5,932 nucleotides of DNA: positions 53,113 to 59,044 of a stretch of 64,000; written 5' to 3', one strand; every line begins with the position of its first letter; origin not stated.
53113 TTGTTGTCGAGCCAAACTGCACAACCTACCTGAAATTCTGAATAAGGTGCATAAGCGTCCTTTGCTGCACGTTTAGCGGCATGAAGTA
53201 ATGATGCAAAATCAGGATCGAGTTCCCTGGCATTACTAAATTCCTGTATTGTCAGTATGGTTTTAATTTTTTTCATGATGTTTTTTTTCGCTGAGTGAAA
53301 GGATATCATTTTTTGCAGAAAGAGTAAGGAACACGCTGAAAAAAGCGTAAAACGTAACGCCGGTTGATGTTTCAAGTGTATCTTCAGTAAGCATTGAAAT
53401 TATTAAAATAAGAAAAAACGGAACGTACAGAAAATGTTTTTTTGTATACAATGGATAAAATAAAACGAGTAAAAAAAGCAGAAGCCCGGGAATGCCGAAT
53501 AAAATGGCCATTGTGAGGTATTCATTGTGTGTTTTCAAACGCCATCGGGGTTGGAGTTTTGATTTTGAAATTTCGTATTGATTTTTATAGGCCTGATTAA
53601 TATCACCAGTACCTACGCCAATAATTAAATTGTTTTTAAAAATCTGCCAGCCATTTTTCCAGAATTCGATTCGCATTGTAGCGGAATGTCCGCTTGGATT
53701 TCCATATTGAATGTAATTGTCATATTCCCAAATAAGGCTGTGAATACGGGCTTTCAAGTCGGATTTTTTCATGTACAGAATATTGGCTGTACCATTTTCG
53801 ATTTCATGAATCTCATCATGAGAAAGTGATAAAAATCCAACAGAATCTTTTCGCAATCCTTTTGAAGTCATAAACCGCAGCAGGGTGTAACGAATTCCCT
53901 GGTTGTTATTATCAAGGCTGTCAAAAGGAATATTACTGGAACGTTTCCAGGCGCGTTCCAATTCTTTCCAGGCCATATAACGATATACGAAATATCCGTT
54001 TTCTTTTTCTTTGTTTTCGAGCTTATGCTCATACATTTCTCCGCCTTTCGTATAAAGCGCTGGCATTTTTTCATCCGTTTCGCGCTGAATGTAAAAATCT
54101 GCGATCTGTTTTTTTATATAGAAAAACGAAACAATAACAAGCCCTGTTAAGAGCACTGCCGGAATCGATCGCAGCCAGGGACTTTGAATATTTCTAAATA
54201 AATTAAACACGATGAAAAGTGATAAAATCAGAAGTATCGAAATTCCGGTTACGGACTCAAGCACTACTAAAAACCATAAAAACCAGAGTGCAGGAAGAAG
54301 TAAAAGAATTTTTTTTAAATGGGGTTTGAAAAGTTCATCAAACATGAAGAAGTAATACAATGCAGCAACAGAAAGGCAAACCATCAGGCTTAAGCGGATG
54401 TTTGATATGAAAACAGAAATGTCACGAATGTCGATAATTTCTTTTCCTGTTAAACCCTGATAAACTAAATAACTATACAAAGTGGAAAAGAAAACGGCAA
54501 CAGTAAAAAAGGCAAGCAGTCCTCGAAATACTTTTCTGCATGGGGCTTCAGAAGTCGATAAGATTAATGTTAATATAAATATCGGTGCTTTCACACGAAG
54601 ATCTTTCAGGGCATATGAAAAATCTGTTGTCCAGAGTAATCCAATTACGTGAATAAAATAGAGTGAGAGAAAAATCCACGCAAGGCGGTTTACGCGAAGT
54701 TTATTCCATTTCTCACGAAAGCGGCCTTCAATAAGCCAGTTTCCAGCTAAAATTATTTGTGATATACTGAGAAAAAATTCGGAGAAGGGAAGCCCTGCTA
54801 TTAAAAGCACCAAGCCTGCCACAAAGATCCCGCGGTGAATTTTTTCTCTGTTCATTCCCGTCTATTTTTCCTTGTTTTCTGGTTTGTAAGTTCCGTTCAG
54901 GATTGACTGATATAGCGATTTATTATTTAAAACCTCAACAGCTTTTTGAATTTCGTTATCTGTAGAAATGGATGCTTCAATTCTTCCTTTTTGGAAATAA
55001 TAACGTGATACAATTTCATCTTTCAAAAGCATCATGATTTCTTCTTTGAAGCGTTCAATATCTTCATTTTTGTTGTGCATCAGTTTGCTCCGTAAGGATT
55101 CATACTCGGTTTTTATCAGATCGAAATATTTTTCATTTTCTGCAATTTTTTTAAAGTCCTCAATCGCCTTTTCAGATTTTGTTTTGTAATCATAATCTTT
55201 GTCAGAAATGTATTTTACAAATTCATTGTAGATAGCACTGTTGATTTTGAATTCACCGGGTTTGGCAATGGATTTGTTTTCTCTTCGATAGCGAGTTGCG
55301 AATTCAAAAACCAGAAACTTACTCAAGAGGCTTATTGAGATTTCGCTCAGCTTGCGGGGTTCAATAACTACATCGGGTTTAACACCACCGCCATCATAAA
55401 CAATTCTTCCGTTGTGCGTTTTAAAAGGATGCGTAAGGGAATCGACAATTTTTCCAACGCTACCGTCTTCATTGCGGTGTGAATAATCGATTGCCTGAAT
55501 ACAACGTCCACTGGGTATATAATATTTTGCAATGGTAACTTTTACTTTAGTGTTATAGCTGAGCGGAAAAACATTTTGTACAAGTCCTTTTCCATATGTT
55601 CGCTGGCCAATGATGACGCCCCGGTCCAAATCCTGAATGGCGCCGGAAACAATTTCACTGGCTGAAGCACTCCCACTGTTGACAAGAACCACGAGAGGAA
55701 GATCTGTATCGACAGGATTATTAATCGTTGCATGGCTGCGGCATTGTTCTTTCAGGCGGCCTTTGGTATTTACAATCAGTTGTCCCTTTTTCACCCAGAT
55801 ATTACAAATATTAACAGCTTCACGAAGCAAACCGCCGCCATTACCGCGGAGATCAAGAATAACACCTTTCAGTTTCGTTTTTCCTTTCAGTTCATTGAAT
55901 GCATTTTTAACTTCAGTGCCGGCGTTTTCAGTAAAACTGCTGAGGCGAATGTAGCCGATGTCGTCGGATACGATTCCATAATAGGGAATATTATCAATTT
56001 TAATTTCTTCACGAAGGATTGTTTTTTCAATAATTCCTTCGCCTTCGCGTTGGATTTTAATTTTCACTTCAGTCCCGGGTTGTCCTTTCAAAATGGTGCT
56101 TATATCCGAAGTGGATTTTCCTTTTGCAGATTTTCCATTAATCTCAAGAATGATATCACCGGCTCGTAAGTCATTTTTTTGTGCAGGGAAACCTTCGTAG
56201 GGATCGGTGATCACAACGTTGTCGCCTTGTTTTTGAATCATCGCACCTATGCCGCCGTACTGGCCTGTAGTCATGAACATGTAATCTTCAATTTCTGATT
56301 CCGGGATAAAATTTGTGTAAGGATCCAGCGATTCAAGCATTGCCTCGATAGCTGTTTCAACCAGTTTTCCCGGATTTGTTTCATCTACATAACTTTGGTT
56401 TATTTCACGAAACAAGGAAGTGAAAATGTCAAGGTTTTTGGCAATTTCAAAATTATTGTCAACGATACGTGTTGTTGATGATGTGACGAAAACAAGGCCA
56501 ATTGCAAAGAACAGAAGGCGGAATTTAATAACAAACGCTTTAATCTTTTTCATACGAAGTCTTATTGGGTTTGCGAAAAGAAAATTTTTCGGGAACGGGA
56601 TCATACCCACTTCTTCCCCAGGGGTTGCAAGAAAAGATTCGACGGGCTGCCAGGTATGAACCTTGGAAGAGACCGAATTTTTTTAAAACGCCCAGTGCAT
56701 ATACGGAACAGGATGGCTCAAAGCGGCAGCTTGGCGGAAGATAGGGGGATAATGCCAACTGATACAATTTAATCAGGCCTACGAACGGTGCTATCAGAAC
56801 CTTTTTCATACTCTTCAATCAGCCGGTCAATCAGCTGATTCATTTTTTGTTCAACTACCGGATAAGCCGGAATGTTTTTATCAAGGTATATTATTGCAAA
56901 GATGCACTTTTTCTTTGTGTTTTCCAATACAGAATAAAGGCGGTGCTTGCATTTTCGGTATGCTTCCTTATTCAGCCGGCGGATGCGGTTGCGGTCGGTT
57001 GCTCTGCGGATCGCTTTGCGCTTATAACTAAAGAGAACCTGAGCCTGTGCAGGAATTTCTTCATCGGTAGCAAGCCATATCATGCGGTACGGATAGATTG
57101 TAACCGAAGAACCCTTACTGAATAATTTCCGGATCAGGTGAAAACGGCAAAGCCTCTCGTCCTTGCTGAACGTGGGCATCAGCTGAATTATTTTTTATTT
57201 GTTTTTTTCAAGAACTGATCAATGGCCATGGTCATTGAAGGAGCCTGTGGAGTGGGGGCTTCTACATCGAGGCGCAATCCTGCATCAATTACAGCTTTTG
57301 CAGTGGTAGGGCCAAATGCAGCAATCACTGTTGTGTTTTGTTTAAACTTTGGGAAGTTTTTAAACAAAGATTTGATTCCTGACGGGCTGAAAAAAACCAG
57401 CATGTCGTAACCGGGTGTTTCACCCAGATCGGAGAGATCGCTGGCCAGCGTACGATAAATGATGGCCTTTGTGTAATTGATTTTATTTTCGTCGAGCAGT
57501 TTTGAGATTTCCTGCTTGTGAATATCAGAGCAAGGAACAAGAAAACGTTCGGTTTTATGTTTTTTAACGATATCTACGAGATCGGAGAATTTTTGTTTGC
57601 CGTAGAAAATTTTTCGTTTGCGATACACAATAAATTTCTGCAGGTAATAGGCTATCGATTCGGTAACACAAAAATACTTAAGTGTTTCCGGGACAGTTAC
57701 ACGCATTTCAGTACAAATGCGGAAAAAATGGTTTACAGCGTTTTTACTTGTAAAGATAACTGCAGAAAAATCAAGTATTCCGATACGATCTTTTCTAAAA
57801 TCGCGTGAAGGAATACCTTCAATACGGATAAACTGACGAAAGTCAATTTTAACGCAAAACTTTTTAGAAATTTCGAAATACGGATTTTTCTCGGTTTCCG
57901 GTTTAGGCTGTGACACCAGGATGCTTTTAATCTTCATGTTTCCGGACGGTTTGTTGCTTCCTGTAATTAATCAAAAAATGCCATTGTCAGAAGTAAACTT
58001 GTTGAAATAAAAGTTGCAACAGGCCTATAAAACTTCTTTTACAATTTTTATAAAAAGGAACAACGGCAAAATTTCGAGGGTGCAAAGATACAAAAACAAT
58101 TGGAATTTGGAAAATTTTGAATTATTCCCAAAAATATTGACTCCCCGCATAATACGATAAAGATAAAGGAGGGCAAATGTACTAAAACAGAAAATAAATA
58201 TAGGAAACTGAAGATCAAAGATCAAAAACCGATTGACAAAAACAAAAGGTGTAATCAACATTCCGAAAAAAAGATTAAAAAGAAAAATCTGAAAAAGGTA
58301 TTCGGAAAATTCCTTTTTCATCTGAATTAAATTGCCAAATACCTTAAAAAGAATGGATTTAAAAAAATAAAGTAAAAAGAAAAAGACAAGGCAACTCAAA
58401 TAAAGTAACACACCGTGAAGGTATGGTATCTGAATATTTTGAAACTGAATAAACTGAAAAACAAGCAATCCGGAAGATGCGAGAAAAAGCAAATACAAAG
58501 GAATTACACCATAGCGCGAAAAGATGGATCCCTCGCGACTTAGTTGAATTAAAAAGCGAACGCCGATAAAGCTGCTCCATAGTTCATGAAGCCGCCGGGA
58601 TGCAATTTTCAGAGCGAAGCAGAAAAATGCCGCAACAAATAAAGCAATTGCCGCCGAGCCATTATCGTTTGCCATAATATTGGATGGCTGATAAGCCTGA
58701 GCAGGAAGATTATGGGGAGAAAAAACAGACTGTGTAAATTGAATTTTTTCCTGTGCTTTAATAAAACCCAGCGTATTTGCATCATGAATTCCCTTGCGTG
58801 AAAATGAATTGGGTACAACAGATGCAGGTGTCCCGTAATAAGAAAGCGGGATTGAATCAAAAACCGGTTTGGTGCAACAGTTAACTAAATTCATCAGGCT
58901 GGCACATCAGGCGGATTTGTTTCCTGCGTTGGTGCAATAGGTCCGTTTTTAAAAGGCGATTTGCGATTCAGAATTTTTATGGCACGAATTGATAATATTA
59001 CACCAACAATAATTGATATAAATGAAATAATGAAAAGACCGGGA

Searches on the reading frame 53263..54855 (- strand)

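Call 80: search_protein_families(library=pfam, proteins=[window:53263-54855:-], max_evalue=0.00001)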
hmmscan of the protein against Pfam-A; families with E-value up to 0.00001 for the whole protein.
window:53263-54855:- (530 aa): 1 family
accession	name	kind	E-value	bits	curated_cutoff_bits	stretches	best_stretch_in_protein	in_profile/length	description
PF04932.20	Wzy_C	-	2.9e-15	56.8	31.7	1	388-462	77-149/149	O-Antigen ligase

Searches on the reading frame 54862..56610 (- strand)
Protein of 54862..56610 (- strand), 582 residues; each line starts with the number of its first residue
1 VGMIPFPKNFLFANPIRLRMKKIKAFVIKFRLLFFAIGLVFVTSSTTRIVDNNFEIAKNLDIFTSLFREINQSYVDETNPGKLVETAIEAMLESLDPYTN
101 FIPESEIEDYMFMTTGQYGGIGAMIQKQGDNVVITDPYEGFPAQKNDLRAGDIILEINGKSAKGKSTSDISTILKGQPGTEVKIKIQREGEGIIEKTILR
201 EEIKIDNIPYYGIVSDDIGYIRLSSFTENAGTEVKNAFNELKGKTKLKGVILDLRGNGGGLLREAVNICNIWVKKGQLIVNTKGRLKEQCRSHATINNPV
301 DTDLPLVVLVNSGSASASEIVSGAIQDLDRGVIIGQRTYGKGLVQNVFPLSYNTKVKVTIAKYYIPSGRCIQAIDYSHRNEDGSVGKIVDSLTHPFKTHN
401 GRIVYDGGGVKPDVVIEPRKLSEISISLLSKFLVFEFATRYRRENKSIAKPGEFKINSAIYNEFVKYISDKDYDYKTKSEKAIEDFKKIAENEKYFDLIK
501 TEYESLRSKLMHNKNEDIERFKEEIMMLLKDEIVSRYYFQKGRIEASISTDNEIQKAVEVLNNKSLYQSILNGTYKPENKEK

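Call 80: search_protein_families(library=pfam, proteins=[window:54862-56610:-], max_evalue=0.00001)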
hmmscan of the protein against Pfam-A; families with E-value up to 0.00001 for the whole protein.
window:54862-56610:- (582 aa): 5 families
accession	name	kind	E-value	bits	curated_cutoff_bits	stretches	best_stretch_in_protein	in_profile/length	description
PF03572.23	Peptidase_S41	-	1.9e-51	174.4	24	1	217-373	1-156/165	Peptidase family S41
PF17820.7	PDZ_6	-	7.1e-12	45.3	27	1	133-188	1-54/54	PDZ domain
PF13180.12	PDZ_2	-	1.2e-11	45.1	27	1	119-191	1-72/80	PDZ domain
PF00595.29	PDZ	-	2.2e-09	38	23.2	1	117-187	8-81/81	PDZ domain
PF22694.1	CtpB_N-like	-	9e-07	29.7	27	0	58-101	36-80/85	Activating protease CtpB N-terminal domain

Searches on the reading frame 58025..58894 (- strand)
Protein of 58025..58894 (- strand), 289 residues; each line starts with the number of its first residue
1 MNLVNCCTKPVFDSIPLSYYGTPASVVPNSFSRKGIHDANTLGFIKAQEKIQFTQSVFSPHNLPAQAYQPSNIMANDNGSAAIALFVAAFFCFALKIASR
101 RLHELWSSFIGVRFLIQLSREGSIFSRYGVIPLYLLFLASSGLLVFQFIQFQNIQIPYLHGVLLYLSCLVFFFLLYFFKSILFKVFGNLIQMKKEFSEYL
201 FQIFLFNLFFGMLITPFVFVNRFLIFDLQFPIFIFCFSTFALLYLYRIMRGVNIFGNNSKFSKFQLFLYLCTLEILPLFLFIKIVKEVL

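Call 80: search_protein_families(library=pfam, proteins=[window:58025-58894:-], max_evalue=0.00001)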
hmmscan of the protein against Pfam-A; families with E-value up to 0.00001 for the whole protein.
window:58025-58894:- (289 aa): 1 family
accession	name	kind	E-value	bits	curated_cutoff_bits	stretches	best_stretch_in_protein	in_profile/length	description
PF14093.11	DUF4271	-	5.6e-21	75.8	29.7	1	84-284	3-205/206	Domain of unknown function (DUF4271)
